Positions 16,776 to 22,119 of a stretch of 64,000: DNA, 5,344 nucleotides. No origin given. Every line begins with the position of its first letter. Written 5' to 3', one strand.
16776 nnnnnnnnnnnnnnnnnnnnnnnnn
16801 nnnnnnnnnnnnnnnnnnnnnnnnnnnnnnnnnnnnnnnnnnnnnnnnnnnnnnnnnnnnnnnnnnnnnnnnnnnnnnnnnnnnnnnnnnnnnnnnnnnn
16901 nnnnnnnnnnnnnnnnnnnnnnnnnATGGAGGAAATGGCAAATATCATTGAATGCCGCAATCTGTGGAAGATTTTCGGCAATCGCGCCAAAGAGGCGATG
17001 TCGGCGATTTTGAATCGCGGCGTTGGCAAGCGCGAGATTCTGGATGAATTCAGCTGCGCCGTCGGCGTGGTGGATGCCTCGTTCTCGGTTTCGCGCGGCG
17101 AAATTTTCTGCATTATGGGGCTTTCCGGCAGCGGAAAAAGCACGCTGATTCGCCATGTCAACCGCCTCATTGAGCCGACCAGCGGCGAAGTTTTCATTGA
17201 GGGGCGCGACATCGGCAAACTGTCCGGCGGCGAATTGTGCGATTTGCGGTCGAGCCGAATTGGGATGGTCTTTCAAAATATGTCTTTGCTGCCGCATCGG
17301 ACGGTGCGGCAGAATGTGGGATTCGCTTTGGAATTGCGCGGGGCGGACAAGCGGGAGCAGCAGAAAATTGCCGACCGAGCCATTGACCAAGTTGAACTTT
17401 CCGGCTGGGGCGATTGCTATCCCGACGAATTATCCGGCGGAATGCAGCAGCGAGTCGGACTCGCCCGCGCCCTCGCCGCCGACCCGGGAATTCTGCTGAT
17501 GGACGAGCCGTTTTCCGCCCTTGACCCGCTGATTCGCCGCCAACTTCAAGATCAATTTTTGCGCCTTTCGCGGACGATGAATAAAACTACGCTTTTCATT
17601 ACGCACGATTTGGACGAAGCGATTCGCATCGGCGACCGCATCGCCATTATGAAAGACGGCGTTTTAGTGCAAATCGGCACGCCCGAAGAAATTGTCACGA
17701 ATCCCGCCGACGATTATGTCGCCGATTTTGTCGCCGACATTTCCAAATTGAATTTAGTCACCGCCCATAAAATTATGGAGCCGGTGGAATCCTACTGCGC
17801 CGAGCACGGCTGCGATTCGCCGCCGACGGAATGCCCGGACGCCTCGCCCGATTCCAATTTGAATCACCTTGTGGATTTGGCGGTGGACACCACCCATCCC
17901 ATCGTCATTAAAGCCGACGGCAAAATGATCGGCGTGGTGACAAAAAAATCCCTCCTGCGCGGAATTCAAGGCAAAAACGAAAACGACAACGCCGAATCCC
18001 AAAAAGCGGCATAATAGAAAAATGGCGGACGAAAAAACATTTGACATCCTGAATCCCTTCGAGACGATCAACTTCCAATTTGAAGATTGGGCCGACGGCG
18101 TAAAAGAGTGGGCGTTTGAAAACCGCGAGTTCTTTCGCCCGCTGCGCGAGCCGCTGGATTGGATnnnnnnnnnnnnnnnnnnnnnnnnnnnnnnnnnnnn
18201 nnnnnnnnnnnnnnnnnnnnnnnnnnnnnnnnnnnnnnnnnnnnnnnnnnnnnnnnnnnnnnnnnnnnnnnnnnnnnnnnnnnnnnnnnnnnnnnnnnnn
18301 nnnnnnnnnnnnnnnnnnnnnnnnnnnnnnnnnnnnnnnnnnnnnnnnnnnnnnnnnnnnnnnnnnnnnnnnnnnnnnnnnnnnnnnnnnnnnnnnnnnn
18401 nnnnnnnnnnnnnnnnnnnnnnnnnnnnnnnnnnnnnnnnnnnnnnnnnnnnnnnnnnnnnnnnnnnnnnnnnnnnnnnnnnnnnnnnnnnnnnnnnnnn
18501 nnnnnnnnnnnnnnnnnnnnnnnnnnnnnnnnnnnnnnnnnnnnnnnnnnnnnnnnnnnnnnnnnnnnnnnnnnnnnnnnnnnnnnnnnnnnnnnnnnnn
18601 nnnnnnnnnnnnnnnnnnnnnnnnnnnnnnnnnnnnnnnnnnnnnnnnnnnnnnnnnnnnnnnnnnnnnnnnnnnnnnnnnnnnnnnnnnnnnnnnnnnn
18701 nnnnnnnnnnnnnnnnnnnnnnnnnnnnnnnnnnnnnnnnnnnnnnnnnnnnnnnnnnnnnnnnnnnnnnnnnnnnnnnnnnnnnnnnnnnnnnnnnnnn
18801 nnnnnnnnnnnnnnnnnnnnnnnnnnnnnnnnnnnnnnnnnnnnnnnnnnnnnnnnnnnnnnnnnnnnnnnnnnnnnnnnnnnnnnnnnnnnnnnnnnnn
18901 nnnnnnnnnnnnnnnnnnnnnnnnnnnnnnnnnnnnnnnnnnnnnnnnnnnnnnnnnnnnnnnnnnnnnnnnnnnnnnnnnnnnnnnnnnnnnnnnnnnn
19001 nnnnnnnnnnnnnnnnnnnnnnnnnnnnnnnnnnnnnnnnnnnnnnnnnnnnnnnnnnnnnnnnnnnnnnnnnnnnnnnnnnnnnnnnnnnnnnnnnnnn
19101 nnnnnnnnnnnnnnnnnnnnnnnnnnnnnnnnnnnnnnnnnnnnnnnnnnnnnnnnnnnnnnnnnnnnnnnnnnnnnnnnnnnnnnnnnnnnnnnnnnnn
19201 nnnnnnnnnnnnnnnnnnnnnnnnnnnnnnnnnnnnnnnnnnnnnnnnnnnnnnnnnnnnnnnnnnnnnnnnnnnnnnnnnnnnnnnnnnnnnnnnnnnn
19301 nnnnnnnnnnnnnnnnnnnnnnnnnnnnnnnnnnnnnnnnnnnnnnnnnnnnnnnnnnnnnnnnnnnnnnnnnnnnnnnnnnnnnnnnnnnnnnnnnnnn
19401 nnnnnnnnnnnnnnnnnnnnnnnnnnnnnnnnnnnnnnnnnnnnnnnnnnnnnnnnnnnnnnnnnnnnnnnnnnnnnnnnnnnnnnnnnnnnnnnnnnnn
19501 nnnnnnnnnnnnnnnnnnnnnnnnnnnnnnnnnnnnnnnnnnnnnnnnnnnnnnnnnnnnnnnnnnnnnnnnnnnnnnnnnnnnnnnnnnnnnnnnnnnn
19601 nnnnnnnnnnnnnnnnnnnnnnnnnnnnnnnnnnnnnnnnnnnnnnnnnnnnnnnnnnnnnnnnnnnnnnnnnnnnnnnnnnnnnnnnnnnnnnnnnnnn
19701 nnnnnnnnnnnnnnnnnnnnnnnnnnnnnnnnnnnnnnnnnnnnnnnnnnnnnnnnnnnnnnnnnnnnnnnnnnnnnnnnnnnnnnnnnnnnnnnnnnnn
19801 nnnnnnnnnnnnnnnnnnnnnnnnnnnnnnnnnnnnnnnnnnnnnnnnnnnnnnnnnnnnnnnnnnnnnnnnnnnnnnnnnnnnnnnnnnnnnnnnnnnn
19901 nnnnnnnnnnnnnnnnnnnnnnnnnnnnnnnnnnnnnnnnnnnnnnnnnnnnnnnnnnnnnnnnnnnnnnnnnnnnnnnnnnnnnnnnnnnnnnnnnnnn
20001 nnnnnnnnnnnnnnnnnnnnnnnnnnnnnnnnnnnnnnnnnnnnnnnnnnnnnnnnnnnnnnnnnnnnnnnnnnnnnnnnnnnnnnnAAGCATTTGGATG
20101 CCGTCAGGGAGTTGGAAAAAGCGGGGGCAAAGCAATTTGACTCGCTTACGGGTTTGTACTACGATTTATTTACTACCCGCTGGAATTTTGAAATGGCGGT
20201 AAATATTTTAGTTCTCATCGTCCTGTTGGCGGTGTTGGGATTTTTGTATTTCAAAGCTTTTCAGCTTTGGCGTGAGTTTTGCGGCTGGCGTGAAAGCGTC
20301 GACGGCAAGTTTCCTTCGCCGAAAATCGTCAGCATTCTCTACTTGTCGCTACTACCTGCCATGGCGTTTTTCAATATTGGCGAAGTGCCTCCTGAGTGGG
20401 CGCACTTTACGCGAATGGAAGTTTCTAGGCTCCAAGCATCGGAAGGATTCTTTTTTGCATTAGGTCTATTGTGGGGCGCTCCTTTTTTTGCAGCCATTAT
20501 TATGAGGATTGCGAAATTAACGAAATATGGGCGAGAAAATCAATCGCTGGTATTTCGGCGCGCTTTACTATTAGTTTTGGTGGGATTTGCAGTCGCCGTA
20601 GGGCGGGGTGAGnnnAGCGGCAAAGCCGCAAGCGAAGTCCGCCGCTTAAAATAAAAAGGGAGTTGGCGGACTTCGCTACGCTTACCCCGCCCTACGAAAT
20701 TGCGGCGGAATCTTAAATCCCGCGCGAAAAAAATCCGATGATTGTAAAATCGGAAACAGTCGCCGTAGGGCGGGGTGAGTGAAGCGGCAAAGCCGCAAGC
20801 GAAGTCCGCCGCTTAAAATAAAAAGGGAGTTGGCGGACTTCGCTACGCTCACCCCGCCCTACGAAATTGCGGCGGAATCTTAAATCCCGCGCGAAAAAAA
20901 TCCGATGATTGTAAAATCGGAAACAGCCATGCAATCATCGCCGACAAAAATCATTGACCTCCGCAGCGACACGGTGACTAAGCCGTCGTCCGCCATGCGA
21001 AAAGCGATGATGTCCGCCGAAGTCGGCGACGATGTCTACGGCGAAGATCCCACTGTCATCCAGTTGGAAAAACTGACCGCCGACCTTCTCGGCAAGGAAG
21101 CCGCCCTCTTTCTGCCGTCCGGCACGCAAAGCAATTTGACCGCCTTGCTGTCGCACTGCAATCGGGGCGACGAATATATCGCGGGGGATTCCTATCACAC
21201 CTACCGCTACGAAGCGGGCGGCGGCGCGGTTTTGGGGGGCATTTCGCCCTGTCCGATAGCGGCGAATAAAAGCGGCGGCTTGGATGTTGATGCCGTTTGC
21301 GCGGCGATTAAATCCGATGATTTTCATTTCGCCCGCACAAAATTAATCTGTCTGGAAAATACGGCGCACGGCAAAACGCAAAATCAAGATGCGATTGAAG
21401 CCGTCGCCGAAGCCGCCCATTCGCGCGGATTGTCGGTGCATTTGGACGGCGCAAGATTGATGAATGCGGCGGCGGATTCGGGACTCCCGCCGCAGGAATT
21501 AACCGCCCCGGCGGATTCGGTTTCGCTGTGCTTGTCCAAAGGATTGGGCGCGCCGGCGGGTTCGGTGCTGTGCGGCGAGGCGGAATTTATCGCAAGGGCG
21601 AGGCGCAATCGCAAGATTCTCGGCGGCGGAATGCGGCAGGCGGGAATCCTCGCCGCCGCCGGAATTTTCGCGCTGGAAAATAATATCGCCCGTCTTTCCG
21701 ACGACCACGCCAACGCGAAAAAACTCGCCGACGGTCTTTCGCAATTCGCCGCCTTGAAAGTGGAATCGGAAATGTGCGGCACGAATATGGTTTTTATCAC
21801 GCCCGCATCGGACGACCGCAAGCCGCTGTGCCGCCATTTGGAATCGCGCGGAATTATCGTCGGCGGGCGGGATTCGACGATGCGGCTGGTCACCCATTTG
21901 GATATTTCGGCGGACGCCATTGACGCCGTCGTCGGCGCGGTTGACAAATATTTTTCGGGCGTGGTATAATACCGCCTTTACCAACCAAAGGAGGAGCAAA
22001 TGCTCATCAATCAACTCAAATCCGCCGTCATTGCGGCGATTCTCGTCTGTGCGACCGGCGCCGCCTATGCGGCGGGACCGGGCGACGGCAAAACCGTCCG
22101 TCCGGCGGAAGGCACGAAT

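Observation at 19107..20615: Ankyrin-repeat protein with signal peptide and C-terminal membrane anchor inserted between proVW and proX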

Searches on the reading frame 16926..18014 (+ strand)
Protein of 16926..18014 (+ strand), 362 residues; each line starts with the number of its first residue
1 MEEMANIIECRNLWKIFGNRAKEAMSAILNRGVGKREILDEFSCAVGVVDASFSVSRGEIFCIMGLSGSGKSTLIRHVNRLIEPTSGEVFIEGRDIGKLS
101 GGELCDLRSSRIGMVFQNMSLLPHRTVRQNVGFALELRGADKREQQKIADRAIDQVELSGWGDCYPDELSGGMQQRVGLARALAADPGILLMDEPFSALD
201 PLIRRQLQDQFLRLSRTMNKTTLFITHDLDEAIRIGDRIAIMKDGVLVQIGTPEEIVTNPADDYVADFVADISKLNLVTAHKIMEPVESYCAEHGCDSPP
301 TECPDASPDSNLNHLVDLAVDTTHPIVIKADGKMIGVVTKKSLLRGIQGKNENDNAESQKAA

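Call 3: search_protein_families(library=pfam, proteins=[window:16926-18014:+])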
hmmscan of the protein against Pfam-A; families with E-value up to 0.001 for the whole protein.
window:16926-18014:+ (362 aa): 4 families
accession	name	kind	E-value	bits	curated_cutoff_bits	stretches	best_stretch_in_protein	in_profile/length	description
PF00005.33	ABC_tran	-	5.8e-33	114.8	25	1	50-196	3-136/137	ABC transporter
PF13304.12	AAA_21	-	1.4e-07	32.3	27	1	162-226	231-296/304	AAA domain, putative AbiEii toxin, Type IV TA system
PF13191.12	AAA_16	-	0.0003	21.7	32.6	0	56-93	20-58/167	AAA ATPase domain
PF13555.12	AAA_29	-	0.00096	19.3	27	0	53-85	17-49/61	P-loop containing region of AAA domain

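Call 4: search_protein_families(library=ncbifam, proteins=[window:16926-18014:+])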
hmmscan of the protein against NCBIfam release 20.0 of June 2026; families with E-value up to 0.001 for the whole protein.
window:16926-18014:+ (362 aa): 187 families (the best 25 are shown)
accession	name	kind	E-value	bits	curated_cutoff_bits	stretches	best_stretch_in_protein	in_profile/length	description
TIGR03415.1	ABC_choXWV_ATP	equivalog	1.7e-109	366.3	483.75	1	9-289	2-285/382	choline ABC transporter ATP-binding protein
TIGR01186.1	proV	subfamily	3.2e-106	355.5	326.6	1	45-340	6-291/363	betaine/proline/choline family ABC transporter ATP-binding protein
NF007480.0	PRK10070.1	equivalog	4.6e-98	328.7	444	1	4-346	1-332/400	glycine betaine/L-proline ABC transporter ATP-binding protein ProV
TIGR03265.1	PhnT2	equivalog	8.8e-70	235.7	457.7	1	41-278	13-244/353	putative 2-aminoethylphosphonate ABC transporter ATP-binding protein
TIGR00968.1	3a0106s01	subfamily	1.7e-63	214.4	342.75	1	40-274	8-236/237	sulfate ABC transporter ATP-binding protein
TIGR01187.1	potA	subfamily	1.8e-61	208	355.6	1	63-282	1-214/325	polyamine ABC transporter ATP-binding protein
NF006987.0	PRK09452.1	equivalog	4.8e-58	196.6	482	1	37-283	22-262/378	spermidine/putrescine ABC transporter ATP-binding protein PotA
NF040933.2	ABC_arch_GlcV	equivalog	3.3e-57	194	450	1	49-277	23-250/357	glucose ABC transporter ATP-binding protein GlcV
NF040840.2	tungstate_WtpC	equivalog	7.9e-57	193.1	440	1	49-270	17-232/347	tungstate ABC transporter ATP-binding protein WtpC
NF008653.0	PRK11650.1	subfamily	2e-56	191.6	432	1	49-283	21-248/357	sn-glycerol-3-phosphate ABC transporter ATP-binding protein UgpC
NF008513.0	PRK11432.1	equivalog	2.5e-56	191.1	496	1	36-276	10-244/351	ferric ABC transporter ATP-binding protein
NF043075.1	MMSYN1_0197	equivalog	4.6e-55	186.9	550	1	36-278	6-239/341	spermidine/putrescine ABC transporter ATP-binding protein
TIGR03258.1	PhnT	equivalog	8.2e-55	186.3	499.15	1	44-273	20-244/359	2-aminoethylphosphonate ABC transport system ATP-binding subunit PhnT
TIGR02314.1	ABC_MetN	equivalog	3.1e-54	184.3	499.7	1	50-277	23-249/343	methionine ABC transporter ATP-binding protein MetN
NF008105.0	PRK10851.1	equivalog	2.5e-53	181.1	502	1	48-276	18-244/362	sulfate/thiosulfate ABC transporter ATP-binding protein CysA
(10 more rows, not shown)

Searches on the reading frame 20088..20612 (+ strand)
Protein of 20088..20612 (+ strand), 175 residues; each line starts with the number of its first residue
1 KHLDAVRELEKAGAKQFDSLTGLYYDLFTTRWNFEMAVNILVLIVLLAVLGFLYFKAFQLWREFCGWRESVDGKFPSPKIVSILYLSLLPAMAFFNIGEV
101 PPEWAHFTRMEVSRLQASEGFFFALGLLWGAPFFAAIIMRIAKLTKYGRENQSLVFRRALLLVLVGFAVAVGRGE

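Call 14: find_homologous_proteins(query=window:20088-20612:+, max_evalue=0.01)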
Query seq(175 aa) (175 aa): 1 proteins with E <= 0.01 among 686 candidates.
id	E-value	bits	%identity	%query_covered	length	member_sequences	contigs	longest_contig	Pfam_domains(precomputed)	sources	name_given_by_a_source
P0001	8.6e-22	96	86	33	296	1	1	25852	PF13606.13,PF13857.13,PF23745.2,PF12796.14,PF00023.37,PF13637.13,PF24521.3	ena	-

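Call 17: find_encoding_contigs(protein=P0001, flank=10000, max_places=4)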
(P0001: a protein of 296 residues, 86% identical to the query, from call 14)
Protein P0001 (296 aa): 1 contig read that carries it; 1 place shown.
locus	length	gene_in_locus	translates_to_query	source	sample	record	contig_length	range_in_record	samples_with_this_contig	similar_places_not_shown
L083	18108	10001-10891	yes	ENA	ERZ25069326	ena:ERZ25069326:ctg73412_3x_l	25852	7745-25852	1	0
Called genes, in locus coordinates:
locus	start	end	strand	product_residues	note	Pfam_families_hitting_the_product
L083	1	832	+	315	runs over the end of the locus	PF02951:GSH-S_N, PF02955:GSH-S_ATP, PF08443:RimK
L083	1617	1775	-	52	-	-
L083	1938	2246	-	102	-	-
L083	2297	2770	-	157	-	-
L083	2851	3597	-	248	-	PF00106:adh_short, PF08659:KR, PF23441:SDR (weak), PF13561:adh_short_C2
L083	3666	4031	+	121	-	-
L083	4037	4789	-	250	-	PF00106:adh_short, PF08659:KR (weak), PF13561:adh_short_C2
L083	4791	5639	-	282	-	PF01557:FAA_hydrolase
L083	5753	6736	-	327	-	PF01073:3Beta_HSD, PF01370:Epimerase, PF02719:Polysacc_synt_2, PF04321:RmlD_sub_bind, PF07993:NAD_binding_4 (faint), PF16363:GDP_Man_Dehyd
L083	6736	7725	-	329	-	-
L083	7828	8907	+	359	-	PF00005:ABC_tran, PF13304:AAA_21 (weak)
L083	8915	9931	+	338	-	PF00528:BPD_transp_1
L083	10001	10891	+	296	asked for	PF12796:Ank_2, PF13637:Ank_4 (weak), PF13857:Ank_5, PF00023:Ank, PF12796:Ank_2, PF13637:Ank_4, PF13857:Ank_5, PF00023:Ank, +7 more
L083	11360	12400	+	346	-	PF00155:Aminotran_1_2, PF01212:Beta_elim_lyase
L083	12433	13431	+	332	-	PF04069:OpuAC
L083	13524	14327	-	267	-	PF00528:BPD_transp_1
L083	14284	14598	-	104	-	-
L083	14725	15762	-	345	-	-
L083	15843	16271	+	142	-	PF01165:Ribosomal_S21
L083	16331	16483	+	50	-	PF01807:Zn_ribbon_DnaG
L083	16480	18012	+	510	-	PF01807:Zn_ribbon_DnaG, PF08275:DNAG_N, PF01751:Toprim, PF13155:Toprim_2, PF13362:Toprim_3, PF13662:Toprim_4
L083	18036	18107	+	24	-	?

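Call 27: search_protein_representatives(protein=window:20139-20612:+)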
Query: 158 residues. Proteins with E-value up to 0.001 (for the whole library): 2; up to 1e-10: 1; up to 1e-30: 0. The best 2 are listed.
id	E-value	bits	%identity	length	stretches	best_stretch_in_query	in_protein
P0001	7.6e-11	59.0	81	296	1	1-42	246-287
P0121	6.3e-05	39.7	42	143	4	77-95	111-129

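Call 68: search_protein_families(library=pfam, proteins=[window:20139-20612:+], max_evalue=0.1)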
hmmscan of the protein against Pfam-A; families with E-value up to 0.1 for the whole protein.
window:20139-20612:+ (158 aa): 1 family
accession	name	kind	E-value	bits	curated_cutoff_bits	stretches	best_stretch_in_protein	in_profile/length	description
PF11660.13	DUF3262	-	0.072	13.8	27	0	103-152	26-75/76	Protein of unknown function (DUF3262)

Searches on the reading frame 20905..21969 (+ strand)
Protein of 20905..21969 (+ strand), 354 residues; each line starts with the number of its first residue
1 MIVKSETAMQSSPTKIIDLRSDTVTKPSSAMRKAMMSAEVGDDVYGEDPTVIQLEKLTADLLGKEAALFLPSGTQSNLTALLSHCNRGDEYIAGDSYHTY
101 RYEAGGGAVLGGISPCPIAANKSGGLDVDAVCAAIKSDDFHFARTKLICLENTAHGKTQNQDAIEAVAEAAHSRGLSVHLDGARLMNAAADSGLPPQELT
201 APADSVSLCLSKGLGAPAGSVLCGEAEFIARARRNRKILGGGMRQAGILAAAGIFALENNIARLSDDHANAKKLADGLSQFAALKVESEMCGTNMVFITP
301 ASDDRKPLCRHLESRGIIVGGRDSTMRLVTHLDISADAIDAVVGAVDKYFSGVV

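Call 3: search_protein_families(library=pfam, proteins=[window:20905-21969:+])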
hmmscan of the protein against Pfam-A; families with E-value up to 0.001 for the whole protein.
window:20905-21969:+ (354 aa): 3 families
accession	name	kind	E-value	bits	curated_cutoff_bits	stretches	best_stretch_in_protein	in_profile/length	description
PF01212.27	Beta_elim_lyase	-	5.4e-98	328.3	27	1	18-298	1-285/288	Beta-eliminating lyase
PF00155.27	Aminotran_1_2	-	2.6e-10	40.5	19.7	1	27-274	18-279/361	Aminotransferase class I and II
PF01053.26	Cys_Met_Meta_PP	-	3.8e-05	22.8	27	1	48-183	51-175/381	Cys/Met metabolism PLP-dependent enzyme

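Call 4: search_protein_families(library=ncbifam, proteins=[window:20905-21969:+])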
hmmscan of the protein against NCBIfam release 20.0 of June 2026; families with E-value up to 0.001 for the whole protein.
window:20905-21969:+ (354 aa): 6 families
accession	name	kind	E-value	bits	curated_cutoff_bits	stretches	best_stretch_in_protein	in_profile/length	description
NF041359.1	GntG_guanitoxin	subfamily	3.9e-136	453.7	230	1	15-346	4-341/343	GntG family PLP-dependent aldolase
NF007825.0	PRK10534.1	equivalog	3.9e-124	414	312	1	16-346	1-327/333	low-specificity L-threonine aldolase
TIGR01325.1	O_suc_HS_sulf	equivalog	1.5e-05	23.8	510.05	1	33-280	36-269/380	O-succinylhomoserine sulfhydrylase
NF005695.0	PRK07503.1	equivalog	6e-05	21.9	666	1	43-183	57-188/403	methionine gamma-lyase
NF047600.1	SerpalmtaseCFB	equivalog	0.00074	18.3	640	0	52-98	91-137/395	serine palmitoyltransferase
NF004627.0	PRK05968.1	subfamily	0.00078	18.4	508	0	46-98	60-112/389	hypothetical protein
